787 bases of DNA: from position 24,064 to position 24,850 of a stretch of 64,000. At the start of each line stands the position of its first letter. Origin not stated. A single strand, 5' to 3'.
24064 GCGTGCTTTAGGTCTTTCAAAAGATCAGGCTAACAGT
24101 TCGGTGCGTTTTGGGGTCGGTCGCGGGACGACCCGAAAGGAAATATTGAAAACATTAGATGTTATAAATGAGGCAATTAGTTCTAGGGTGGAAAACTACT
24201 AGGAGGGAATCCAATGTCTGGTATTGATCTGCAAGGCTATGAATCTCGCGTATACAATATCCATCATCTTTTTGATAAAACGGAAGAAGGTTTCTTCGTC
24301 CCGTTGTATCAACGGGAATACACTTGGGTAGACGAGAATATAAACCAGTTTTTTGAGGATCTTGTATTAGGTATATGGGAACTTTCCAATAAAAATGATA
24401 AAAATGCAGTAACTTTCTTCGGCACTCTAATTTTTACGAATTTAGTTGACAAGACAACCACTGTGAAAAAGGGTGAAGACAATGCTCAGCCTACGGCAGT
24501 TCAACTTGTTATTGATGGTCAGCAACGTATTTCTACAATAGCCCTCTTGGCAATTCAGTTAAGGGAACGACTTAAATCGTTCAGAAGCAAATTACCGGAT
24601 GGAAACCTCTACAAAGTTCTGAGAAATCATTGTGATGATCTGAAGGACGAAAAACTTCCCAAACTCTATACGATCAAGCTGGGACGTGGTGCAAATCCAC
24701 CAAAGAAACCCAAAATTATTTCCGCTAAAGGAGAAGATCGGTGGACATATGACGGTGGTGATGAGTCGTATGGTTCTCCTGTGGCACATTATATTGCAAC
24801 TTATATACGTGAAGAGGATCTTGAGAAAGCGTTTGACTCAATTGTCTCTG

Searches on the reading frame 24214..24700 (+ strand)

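Call 103: search_solved_structures(query=window:24214-24700:+, max_evalue=0.001, show_alignments=4)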
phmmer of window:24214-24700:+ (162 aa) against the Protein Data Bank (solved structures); distinct sequences matched with E-value up to 0.001: 5.
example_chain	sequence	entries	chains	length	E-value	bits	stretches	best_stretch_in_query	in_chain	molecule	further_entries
20yv_A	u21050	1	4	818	1e-12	51.1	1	22-121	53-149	DUF262 domain-containing protein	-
6jiv_D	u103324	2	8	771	2.3e-12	50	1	14-127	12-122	SspE protein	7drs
20yw_A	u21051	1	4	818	7.3e-12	48.4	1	22-121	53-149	DUF262 domain-containing protein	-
7drr_D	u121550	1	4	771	1.6e-11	47.3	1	14-127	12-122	SspE protein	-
9jfl_B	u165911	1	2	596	1.8e-08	37.4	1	20-126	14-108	DUF262 domain-containing protein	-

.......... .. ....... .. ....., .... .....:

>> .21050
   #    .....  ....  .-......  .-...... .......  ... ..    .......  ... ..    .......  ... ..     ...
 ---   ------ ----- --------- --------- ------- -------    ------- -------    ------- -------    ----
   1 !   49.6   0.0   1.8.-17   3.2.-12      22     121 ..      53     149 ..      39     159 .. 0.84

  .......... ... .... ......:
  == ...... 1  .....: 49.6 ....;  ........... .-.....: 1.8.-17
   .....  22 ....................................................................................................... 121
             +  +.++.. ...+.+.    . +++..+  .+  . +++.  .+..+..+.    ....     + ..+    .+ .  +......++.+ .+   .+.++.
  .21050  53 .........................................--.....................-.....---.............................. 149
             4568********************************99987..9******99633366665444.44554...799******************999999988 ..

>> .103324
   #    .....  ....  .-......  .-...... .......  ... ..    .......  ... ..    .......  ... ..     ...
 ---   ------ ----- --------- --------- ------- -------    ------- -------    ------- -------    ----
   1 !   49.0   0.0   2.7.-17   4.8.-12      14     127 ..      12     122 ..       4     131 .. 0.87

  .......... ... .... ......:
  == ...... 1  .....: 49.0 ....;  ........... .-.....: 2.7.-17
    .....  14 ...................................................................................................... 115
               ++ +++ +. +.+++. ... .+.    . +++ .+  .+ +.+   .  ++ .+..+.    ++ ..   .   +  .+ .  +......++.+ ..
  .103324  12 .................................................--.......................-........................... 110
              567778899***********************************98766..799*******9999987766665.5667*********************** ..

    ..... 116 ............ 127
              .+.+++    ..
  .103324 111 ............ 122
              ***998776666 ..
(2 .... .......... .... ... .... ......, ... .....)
